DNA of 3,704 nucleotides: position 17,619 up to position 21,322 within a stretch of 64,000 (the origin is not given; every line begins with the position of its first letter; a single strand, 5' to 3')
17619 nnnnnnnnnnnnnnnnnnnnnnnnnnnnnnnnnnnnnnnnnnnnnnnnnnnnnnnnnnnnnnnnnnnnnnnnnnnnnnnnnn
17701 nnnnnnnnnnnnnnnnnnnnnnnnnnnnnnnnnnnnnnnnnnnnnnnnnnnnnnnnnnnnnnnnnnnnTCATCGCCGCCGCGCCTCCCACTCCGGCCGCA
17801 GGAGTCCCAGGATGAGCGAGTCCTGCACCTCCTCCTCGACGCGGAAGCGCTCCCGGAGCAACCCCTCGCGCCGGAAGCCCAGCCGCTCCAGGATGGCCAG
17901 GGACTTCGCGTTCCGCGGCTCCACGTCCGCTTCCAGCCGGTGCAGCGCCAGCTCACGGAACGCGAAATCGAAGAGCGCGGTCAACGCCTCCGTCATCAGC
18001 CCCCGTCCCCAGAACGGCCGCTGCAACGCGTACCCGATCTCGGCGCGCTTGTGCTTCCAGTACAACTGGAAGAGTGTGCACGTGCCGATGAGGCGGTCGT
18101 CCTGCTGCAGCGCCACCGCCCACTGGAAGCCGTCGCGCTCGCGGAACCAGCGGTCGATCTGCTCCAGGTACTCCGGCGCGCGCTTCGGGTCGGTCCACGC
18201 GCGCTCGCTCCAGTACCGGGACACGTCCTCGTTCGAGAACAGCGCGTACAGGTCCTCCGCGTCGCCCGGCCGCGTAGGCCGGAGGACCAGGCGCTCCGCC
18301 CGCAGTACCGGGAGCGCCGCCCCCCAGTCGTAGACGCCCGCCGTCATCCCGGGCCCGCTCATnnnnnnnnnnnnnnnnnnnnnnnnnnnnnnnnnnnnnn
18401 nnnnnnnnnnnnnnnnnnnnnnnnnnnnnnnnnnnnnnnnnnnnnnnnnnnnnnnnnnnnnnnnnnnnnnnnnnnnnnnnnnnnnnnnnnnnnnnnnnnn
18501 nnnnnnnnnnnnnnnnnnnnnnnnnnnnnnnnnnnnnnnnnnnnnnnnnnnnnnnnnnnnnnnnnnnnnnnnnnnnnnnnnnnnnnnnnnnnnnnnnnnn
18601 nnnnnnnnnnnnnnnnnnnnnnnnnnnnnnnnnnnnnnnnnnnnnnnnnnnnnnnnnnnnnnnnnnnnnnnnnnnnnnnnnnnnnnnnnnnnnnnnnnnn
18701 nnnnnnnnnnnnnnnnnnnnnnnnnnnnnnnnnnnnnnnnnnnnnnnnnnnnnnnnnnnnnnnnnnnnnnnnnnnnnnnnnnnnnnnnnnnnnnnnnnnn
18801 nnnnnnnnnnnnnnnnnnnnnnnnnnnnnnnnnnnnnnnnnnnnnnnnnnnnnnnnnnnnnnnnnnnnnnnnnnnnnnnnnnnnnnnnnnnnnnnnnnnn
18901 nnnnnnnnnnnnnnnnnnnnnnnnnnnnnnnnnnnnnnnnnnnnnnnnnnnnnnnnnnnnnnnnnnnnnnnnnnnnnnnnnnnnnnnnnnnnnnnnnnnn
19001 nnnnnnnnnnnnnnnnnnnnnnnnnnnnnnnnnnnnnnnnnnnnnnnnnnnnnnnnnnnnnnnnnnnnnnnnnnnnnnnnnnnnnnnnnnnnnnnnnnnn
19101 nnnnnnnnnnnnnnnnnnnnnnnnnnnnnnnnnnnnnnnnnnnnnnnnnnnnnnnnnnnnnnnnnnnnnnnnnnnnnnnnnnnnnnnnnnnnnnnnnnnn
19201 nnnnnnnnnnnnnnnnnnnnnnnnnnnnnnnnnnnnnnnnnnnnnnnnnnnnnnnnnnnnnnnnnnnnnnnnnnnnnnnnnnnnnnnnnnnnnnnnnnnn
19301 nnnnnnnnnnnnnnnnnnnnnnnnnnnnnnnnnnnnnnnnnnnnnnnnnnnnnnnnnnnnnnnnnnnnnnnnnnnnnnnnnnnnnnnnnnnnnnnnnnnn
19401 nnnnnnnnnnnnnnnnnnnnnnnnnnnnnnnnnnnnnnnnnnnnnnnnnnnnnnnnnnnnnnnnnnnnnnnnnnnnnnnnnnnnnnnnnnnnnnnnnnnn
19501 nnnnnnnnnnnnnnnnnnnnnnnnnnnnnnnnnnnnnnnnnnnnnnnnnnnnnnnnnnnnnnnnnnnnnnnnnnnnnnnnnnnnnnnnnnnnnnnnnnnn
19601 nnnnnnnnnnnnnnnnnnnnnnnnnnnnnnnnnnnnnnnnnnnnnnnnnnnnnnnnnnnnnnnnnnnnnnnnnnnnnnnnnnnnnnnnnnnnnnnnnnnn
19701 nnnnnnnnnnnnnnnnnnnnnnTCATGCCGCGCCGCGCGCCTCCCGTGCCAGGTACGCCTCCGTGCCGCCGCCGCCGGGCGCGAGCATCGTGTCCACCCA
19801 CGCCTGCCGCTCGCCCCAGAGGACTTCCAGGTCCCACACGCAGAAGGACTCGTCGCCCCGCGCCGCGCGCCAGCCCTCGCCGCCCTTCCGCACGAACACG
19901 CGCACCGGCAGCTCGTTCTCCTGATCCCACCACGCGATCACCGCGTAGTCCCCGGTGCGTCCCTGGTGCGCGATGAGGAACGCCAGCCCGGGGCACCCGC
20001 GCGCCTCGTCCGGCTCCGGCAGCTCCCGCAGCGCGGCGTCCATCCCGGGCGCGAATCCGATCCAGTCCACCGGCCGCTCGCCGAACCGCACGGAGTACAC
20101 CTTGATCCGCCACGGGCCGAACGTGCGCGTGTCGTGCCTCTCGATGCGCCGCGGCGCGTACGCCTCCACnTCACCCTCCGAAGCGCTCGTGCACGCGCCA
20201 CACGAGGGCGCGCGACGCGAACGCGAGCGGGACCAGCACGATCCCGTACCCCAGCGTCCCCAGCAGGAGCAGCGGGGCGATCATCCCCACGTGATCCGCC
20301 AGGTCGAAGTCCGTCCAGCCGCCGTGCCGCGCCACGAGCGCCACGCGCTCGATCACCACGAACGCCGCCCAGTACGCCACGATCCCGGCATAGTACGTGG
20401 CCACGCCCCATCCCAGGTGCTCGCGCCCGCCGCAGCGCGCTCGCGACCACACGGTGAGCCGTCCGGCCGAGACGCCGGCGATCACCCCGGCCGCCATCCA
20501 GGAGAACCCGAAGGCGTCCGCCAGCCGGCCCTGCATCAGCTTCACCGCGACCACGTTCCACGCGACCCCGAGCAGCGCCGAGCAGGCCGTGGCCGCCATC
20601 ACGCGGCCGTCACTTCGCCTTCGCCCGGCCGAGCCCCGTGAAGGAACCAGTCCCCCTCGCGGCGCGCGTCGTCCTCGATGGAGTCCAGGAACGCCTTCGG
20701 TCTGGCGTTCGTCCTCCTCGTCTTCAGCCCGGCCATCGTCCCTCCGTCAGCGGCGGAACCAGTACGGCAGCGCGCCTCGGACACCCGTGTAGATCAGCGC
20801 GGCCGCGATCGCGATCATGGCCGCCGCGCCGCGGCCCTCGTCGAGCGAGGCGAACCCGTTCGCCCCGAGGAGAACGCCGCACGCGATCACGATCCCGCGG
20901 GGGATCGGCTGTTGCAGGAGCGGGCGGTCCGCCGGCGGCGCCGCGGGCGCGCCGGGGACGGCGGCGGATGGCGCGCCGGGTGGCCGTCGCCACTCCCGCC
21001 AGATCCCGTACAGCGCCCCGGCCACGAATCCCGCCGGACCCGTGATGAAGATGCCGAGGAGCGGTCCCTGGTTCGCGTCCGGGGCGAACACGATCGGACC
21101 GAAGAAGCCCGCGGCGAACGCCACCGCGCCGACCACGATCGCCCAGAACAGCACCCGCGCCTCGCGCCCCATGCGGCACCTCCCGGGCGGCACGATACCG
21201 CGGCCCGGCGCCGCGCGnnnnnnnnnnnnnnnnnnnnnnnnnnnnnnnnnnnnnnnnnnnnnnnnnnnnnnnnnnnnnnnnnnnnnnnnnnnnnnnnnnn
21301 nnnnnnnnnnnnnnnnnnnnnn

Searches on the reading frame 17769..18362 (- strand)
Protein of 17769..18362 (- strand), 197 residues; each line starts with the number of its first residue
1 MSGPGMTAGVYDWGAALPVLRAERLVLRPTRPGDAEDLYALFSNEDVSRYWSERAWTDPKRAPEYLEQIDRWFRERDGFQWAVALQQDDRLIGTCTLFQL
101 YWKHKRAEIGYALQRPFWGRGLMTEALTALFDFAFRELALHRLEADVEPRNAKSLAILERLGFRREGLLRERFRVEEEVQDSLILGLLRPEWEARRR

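Call 6: search_protein_families(library=pfam, proteins=[window:17769-18362:-], max_evalue=0.01)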
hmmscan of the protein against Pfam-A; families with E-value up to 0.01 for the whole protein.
window:17769-18362:- (197 aa): 4 families
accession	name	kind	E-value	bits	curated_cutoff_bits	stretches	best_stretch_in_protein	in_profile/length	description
PF13302.13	Acetyltransf_3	-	4.1e-38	131.6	25.4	1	24-164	1-138/138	Acetyltransferase (GNAT) domain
PF00583.31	Acetyltransf_1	-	9.8e-17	61.7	20.7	1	51-163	7-116/116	Acetyltransferase (GNAT) family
PF13420.13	Acetyltransf_4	-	1.1e-10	42.2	24.3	1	30-183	4-154/155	Acetyltransferase (GNAT) domain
PF13523.12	Acetyltransf_8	-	2.5e-06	27.6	27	1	117-167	91-141/145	Acetyltransferase (GNAT) domain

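Call 18: search_protein_families(library=ncbifam, proteins=[window:17769-18362:-], max_evalue=0.001)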
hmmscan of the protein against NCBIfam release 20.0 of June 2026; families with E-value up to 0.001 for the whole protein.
window:17769-18362:- (197 aa): 11 families
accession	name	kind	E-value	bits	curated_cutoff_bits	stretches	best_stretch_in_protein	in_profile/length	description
NF008072.0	PRK10809.1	equivalog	7.8e-16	58.4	190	1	20-195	13-193/194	ribosomal protein S5-alanine N-acetyltransferase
NF000485.1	TlmB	exception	1.6e-14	53.8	625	1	20-189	3-167/292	bleomycin family antibiotic N-acetyltransferase TlmB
NF011709.0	PRK15130.1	equivalog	5.4e-13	49.2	218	1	24-191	6-168/186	spermidine N1-acetyltransferase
NF000483.1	BlmB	exception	3.3e-12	46.3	625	1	19-189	11-175/301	bleomycin family antibiotic N-acetyltransferase BlmB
NF000225.3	AAC_6p_Strep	exception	6.1e-12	45.7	250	1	68-190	28-153/156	aminoglycoside 6'-N-acetyltransferase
TIGR03585.1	PseH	equivalog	8.6e-09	35.7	93.1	1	85-182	56-152/156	UDP-4-amino-4,6-dideoxy-N-acetyl-beta-L-altrosamine N-acetyltransferase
NF007539.0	PRK10151.1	equivalog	2.6e-08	33.7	184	1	84-182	71-169/179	50S ribosomal protein L7/L12-serine acetyltransferase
NF040503.1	resist_ArsN1a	equivalog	2.7e-07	30.5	170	1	65-185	33-155/159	arsinothricin resistance N-acetyltransferase ArsN1 family A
NF058543.1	ActPatMycb56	equivalog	7.7e-07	28.3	460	1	22-162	136-273/317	acetyltransferase Pat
NF000431.1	AAC_6p_Ian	exception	5e-06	26.1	400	1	116-185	104-173/190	aminoglycoside N-acetyltransferase AAC(6')-Ian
NF040702.1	ileS_w_GNAT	exception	0.00015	19.5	1999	1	21-163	283-417/1100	isoleucine--tRNA ligase, N-acetyltransferase domain-containing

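Call 68: search_protein_families(library=padloc, proteins=[window:17769-18362:-], max_evalue=0.001)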
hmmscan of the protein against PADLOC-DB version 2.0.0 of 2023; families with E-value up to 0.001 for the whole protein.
window:17769-18362:- (197 aa): 0 families

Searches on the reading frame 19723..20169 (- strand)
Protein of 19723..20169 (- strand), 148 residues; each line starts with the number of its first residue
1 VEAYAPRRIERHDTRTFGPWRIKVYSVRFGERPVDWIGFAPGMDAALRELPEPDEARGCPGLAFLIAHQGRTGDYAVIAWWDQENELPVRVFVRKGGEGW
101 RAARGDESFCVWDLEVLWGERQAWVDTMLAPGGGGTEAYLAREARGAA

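Call 6: search_protein_families(library=pfam, proteins=[window:19723-20169:-], max_evalue=0.01)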
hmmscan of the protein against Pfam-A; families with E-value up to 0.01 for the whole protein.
window:19723-20169:- (148 aa): 0 families

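Call 18: search_protein_families(library=ncbifam, proteins=[window:19723-20169:-], max_evalue=0.001)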
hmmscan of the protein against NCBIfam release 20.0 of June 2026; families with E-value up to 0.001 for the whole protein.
window:19723-20169:- (148 aa): 0 families

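Call 25: find_homologous_proteins(query=window:19723-20169:-, max_evalue=0.001)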
Query window:19723-20169:- (148 aa): 99 proteins with E <= 0.001 among 267 candidates.
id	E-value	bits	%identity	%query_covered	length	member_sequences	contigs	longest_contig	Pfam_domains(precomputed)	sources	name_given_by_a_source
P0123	2.8e-82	293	84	100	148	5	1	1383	-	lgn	-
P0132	1.1e-77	278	82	100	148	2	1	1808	-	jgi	-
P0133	5.5e-68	246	76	98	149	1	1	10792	-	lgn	-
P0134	3.3e-65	237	82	84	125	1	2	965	-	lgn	-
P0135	6.5e-63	230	70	99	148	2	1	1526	-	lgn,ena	-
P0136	9.0e-52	193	60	95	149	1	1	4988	-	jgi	-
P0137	1.4e-50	189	63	96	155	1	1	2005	-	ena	-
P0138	2.9e-50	188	57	99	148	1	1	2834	-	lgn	-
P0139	1.1e-49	187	57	100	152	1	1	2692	-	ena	-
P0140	3.6e-49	185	58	95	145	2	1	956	-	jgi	jgi:hypothetical protein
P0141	1.6e-48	183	58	96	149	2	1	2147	-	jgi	-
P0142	1.8e-48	183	60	96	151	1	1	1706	-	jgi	jgi:hypothetical protein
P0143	3.5e-48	182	59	96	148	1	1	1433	-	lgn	-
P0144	4.7e-48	181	61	95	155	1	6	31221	-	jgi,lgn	jgi:hypothetical protein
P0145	7.3e-48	181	59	96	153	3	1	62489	-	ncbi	-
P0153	1.5e-46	176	57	95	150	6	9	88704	-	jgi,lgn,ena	jgi:hypothetical protein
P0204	3.8e-38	149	53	97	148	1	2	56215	-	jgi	jgi:hypothetical protein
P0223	1.7e-31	127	46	86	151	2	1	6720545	-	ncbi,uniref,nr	ncbi:hypothetical protein [Anaeromyxobacter oryzae]|uniref:Uncharacterized protein n=1 Tax=Anaeromyx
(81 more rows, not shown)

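Call 26: find_encoding_contigs(protein=P0145, flank=7000, max_places=1)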
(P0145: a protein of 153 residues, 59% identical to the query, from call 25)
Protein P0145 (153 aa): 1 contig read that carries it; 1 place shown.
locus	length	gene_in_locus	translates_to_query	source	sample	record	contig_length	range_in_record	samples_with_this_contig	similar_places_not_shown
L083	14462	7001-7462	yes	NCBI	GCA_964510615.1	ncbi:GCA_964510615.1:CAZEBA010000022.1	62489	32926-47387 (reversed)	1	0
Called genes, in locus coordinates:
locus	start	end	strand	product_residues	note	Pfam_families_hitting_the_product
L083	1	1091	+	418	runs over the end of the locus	PF00743:FMO-like (weak), PF01266:DAO (faint), PF03486:HI0933_like (faint), PF07992:Pyr_redox_2, PF13434:Lys_Orn_oxgnase (faint), PF13454:NAD_binding_9 (faint), PF13738:Pyr_redox_3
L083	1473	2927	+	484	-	-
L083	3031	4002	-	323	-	PF00248:Aldo_ket_red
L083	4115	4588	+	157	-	PF04191:PEMT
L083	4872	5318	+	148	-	-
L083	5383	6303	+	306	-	PF17200:sCache_2, PF02743:dCache_1 (faint), PF08269:dCache_2, PF17201:Cache_3-Cache_2 (faint), PF08269:dCache_2, PF17200:sCache_2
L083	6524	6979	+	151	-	-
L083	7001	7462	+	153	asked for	-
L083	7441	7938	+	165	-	PF02566:OsmC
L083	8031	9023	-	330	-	-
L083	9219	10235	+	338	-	PF04389:Peptidase_M28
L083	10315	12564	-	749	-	PF00141:peroxidase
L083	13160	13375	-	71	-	-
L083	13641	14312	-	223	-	-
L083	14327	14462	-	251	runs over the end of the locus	PF14321:DUF4382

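Call 27: find_encoding_contigs(protein=P0153, flank=7000, max_places=1)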
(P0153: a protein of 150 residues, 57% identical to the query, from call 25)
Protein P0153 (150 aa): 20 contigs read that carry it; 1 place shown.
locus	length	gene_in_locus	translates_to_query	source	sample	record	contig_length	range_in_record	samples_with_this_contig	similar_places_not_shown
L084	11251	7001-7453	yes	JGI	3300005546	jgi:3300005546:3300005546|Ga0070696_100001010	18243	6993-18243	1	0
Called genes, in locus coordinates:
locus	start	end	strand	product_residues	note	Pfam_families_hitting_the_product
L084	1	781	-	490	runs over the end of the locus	PF20254:DMFA2_C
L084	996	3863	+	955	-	PF00675:Peptidase_M16, PF05193:Peptidase_M16_C, PF00675:Peptidase_M16, PF05193:Peptidase_M16_C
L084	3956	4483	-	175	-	PF00210:Ferritin, PF02915:Rubrerythrin (weak)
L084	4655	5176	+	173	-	PF01047:MarR, PF12802:MarR_2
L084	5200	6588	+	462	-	PF00144:Beta-lactamase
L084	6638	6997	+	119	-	PF03992:ABM (weak)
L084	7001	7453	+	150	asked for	-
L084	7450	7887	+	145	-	PF07366:SnoaL, PF12680:SnoaL_2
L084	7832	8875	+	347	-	PF00892:EamA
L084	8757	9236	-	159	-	-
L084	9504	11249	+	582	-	?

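Call 28: find_encoding_contigs(protein=P0223, flank=7000, max_places=1)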
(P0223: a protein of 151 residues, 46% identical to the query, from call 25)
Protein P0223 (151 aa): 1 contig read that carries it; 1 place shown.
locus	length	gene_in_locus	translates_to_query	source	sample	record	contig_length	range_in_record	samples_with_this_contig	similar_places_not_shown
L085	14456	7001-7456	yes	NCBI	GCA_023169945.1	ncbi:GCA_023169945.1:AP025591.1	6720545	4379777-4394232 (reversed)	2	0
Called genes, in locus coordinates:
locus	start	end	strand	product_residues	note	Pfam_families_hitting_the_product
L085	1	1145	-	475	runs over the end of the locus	PF18914:DUF5666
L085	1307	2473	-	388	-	PF04339:FemAB_like, PF13480:Acetyltransf_6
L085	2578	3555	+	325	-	PF18288:FAA_hydro_N_2, PF01557:FAA_hydrolase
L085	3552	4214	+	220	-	PF02798:GST_N, PF13417:GST_N_3, PF13409:GST_N_2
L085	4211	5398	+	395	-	PF00903:Glyoxalase, PF13669:Glyoxalase_4 (faint), PF00903:Glyoxalase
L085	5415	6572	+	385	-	PF20510:HgmA_N (faint)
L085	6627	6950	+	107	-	PF07883:Cupin_2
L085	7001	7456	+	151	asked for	-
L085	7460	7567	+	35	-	-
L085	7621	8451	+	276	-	-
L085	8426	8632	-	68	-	-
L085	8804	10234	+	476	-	PF00072:Response_reg, PF00158:Sigma54_activat, PF14532:Sigma54_activ_2, PF01078:Mg_chelatase (faint), PF25601:AAA_lid_14, PF02954:HTH_8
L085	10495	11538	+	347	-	-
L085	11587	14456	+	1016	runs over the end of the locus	PF03710:GlnE, PF03445:DUF294 (faint), PF08335:GlnD_UR_UTase, PF03710:GlnE, PF08335:GlnD_UR_UTase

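Call 29: find_encoding_contigs(protein=P0204, flank=7000, max_places=1)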
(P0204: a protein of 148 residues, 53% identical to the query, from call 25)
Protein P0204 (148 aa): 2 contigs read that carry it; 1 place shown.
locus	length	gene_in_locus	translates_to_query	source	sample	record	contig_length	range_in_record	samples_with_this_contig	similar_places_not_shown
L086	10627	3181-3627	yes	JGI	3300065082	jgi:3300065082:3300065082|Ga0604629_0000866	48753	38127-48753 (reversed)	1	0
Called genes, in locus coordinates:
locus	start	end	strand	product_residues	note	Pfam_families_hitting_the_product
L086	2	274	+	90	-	?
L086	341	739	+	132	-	PF02281:Dimer_Tnp_Tn5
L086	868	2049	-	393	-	PF06943:zf-LSD1 (weak), PF23548:Zn_ribbon_FGT1_2 (weak)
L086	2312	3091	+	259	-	-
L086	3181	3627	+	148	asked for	-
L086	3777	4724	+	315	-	PF00005:ABC_tran, PF13304:AAA_21 (faint)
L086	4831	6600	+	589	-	PF12730:ABC2_membrane_4, PF12679:ABC2_membrane_2, PF12698:ABC2_membrane_3, PF13346:ABC2_membrane_5 (weak)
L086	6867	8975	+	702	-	PF09822:ABC_transp_aux (weak)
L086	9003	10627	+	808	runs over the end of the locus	PF14238:DUF4340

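Call 58: predict_structure(alignment_id=A4)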
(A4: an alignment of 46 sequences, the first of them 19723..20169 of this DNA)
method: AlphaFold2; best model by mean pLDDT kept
length: 148 residues; sequences in the alignment: 46
mean_pLDDT: 93.8   pTM: 0.89
mean pLDDT of the five models: 93.8, 93.8, 93.7, 93.4, 92.3
residues with pLDDT >= 90: 130; 70-90: 12; 50-70: 5; < 50: 1
segments of 3 or more residues with pLDDT < 50: none
pLDDT, mean of each block of 10 residues (from residue 1): 80 97 96 96 98 95 98 96 96 95 94 95 97 97 74
secondary structure, 60 per line:
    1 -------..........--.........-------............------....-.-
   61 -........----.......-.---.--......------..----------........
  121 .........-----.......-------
elements in order: E8-17 E20-28 H36-47 E62-69 E74-80 E89-94 H113-129 H135-141

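Call 60: fold_search(model_id=the predicted structure, library=pdb)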
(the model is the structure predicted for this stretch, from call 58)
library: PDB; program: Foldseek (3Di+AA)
matches with E <= 10: 616; with E <= 0.001: 0
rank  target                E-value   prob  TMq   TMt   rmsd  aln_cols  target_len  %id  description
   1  2qb6_A                2.0e-01  0.07  0.14  0.07  10.2        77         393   16  Saccharomyces cerevisiae cytosolic exopolyphosphatase, sulfate complex (released 2007-12-11)
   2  7bih_B                3.7e-01  0.12  0.16  0.06   8.6        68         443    9  Crystal structure of RecJ-Cdc45 from Methanothermobacter Thermoautotrophicus in the closed state. (released 2022-07-27)
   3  3tqm_B                4.0e-01  0.10  0.20  0.28  10.7        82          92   12  Structure of an ribosomal subunit interface protein from Coxiella burnetii (released 2011-09-28)
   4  4k3y_C                4.2e-01  0.16  0.21  0.10   6.5        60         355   18  Crystal structure of a subtype N11 neuraminidase-like protein of A/flat-faced bat/Peru/033/2010 (H18N11) (released 2013-10-23)
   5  7ykv_A                4.2e-01  0.08  0.15  0.06   8.8        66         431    8  The structure of archaeal nuclease RecJ2 from Methanocaldococcus jannaschii (released 2023-07-26)
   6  7ykv_B                4.5e-01  0.08  0.15  0.06   9.4        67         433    7  The structure of archaeal nuclease RecJ2 from Methanocaldococcus jannaschii (released 2023-07-26)
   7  6p4x_A                4.8e-01  0.18  0.22  0.07  11.3        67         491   16  Crystal Structure of the S. cerevisiae glucokinase, Glk1 (released 2020-03-11)
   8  7bih_A                4.8e-01  0.11  0.17  0.07   9.0        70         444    8  Crystal structure of RecJ-Cdc45 from Methanothermobacter Thermoautotrophicus in the closed state. (released 2022-07-27)
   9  2qb6_B                4.8e-01  0.03  0.13  0.06   9.7        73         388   16  Saccharomyces cerevisiae cytosolic exopolyphosphatase, sulfate complex (released 2007-12-11)
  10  6h4n_x                5.1e-01  0.20  0.26  0.36   4.6        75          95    0  Structure of a hibernating 100S ribosome reveals an inactive conformation of the ribosomal protein S1 - 70S Hibernatin (released 2018-09-05)
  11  4k3y_A                5.5e-01  0.14  0.21  0.10   6.2        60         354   18  Crystal structure of a subtype N11 neuraminidase-like protein of A/flat-faced bat/Peru/033/2010 (H18N11) (released 2013-10-23)
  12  2qb7_B                5.5e-01  0.07  0.17  0.07   9.5        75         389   12  Saccharomyces cerevisiae cytosolic exopolyphosphatase, phosphate complex (released 2007-12-11)
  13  4kc5_B                5.5e-01  0.04  0.19  0.04  17.5       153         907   16  Crystal structure of the C-terminal part of RhiE from Burkholderia rhizoxinica (released 2013-09-18)
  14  4hei_A                5.8e-01  0.25  0.29  0.42   4.3        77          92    8  2A X-RAY STRUCTURE OF HPF from VIBRIO CHOLERAE (released 2012-10-24)
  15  2rql_MODEL_1_A        6.6e-01  0.20  0.28  0.38   5.4        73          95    3  Solution structure of the E. coli ribosome hibernation promoting factor HPF (released 2010-02-02)
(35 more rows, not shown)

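Call 68: search_protein_families(library=padloc, proteins=[window:19723-20169:-], max_evalue=0.001)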
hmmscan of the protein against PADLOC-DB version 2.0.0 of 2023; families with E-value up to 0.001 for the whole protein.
window:19723-20169:- (148 aa): 0 families

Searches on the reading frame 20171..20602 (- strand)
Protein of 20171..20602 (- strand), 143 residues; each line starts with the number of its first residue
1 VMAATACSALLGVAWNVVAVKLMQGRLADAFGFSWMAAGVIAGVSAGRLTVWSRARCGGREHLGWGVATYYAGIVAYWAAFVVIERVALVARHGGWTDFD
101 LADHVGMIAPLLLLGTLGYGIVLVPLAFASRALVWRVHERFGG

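Call 6: search_protein_families(library=pfam, proteins=[window:20171-20602:-], max_evalue=0.01)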
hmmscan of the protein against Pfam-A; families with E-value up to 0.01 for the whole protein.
window:20171-20602:- (143 aa): 0 families

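Call 18: search_protein_families(library=ncbifam, proteins=[window:20171-20602:-], max_evalue=0.001)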
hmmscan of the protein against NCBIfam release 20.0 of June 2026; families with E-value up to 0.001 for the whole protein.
window:20171-20602:- (143 aa): 0 families

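Call 68: search_protein_families(library=padloc, proteins=[window:20171-20602:-], max_evalue=0.001)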
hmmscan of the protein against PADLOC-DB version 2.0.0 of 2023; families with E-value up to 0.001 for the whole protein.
window:20171-20602:- (143 aa): 0 families

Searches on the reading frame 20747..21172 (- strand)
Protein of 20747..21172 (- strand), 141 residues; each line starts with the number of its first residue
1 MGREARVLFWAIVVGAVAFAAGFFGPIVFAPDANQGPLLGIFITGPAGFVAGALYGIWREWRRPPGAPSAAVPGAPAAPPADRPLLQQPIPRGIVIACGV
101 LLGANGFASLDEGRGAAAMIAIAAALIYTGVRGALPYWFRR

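Call 6: search_protein_families(library=pfam, proteins=[window:20747-21172:-], max_evalue=0.01)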
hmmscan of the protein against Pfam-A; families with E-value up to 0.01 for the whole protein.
window:20747-21172:- (141 aa): 0 families

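Call 18: search_protein_families(library=ncbifam, proteins=[window:20747-21172:-], max_evalue=0.001)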
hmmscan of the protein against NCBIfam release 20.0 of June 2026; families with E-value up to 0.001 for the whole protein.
window:20747-21172:- (141 aa): 0 families

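Call 68: search_protein_families(library=padloc, proteins=[window:20747-21172:-], max_evalue=0.001)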
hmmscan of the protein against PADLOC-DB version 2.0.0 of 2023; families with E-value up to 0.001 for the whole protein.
window:20747-21172:- (141 aa): 0 families
